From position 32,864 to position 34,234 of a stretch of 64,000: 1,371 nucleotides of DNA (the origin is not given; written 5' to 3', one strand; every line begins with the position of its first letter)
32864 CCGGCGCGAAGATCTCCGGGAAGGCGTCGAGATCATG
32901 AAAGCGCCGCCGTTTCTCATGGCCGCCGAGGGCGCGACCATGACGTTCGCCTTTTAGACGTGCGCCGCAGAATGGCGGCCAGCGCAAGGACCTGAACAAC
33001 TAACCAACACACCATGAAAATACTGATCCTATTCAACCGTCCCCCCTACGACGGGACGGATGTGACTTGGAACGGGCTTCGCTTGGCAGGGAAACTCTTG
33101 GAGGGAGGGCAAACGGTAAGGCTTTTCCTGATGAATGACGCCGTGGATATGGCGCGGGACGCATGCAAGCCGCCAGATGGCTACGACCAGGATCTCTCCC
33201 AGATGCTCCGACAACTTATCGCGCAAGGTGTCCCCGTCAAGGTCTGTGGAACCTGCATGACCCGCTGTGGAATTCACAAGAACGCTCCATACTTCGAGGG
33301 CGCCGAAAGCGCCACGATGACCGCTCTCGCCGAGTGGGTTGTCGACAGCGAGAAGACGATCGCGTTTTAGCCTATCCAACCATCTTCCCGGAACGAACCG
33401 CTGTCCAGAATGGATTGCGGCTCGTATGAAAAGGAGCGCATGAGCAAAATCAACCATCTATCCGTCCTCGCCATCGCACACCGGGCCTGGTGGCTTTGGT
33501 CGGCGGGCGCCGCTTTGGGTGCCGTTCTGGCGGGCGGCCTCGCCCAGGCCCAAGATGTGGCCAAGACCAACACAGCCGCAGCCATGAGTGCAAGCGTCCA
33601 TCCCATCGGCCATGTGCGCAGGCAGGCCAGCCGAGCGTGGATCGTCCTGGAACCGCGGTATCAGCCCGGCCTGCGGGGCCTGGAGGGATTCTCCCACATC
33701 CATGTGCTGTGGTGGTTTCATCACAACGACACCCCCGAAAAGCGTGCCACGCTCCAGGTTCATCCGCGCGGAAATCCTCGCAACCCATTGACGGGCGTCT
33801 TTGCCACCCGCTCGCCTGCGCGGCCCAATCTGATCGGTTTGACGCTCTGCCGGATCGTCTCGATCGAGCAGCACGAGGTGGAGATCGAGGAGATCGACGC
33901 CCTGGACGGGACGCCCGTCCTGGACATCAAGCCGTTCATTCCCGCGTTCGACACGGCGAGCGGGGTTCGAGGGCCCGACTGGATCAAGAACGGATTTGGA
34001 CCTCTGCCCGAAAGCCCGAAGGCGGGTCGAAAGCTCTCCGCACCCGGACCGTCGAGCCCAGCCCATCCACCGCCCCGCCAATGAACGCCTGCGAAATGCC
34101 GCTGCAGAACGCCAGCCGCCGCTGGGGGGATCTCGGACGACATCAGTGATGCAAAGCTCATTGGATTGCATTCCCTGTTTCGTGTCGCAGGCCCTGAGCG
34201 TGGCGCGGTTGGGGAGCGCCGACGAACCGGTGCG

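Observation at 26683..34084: sigma54-driven Trx-TusA-MvhD-HdrA-HdrA'-wHTH-QmoC-DsrE-DsrE operon without HdrB, Apr/Dsr or hydrogenase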

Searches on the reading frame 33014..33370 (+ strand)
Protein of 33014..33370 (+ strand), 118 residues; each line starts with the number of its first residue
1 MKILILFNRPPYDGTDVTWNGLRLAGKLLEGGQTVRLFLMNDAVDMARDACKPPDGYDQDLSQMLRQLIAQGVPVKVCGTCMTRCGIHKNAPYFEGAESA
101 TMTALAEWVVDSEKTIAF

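Call 3: search_protein_families(library=pfam, proteins=[window:33014-33370:+], max_evalue=0.01)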
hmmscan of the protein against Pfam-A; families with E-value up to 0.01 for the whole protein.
window:33014-33370:+ (118 aa): 1 family
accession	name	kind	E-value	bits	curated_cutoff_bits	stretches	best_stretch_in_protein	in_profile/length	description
PF02635.20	DsrE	-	1.9e-18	67.2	22.7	1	1-118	1-116/116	DsrE/DsrF-like family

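Call 7: search_protein_families(library=ncbifam, proteins=[window:33014-33370:+], max_evalue=0.001)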
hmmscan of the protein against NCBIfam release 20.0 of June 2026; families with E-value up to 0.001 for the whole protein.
window:33014-33370:+ (118 aa): 3 families
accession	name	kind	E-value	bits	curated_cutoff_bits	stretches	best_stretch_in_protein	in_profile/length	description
TIGR03012.1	sulf_tusD_dsrE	equivalog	2.9e-06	27.2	89.25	1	3-105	2-114/127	sulfurtransferase complex subunit TusD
TIGR03527.1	selenium_YedF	equivalog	0.00017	21.5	110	1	36-89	123-168/194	sulfurtransferase-like selenium metabolism protein YedF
NF001237.0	PRK00207.1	equivalog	0.0003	20.7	92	1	1-91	1-91/128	sulfurtransferase complex subunit TusD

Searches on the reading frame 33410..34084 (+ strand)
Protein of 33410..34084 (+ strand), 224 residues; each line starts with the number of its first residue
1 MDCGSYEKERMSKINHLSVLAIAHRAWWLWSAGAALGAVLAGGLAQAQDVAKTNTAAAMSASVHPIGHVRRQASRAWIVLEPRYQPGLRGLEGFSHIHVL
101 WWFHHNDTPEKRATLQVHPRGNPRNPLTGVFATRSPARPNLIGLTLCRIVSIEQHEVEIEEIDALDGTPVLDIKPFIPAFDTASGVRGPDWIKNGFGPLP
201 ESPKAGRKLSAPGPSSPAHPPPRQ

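Call 3: search_protein_families(library=pfam, proteins=[window:33410-34084:+], max_evalue=0.01)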
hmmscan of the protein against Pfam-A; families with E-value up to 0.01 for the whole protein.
window:33410-34084:+ (224 aa): 1 family
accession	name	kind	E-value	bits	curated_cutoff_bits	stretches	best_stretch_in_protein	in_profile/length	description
PF01980.22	TrmO_N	-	1.9e-34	118.8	26.8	1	70-181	8-116/116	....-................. O N-terminal domain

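Call 7: search_protein_families(library=ncbifam, proteins=[window:33410-34084:+], max_evalue=0.001)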
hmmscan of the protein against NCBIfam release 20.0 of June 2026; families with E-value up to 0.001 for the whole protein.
window:33410-34084:+ (224 aa): 1 family
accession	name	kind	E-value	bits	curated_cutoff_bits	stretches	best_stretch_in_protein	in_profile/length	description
TIGR00104.1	tRNA_TsaA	equivalog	5.8e-32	110.8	93.25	1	76-183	33-138/143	tRNA (N6-threonylcarbamoyladenosine(37)-N6)-methyltransferase TrmO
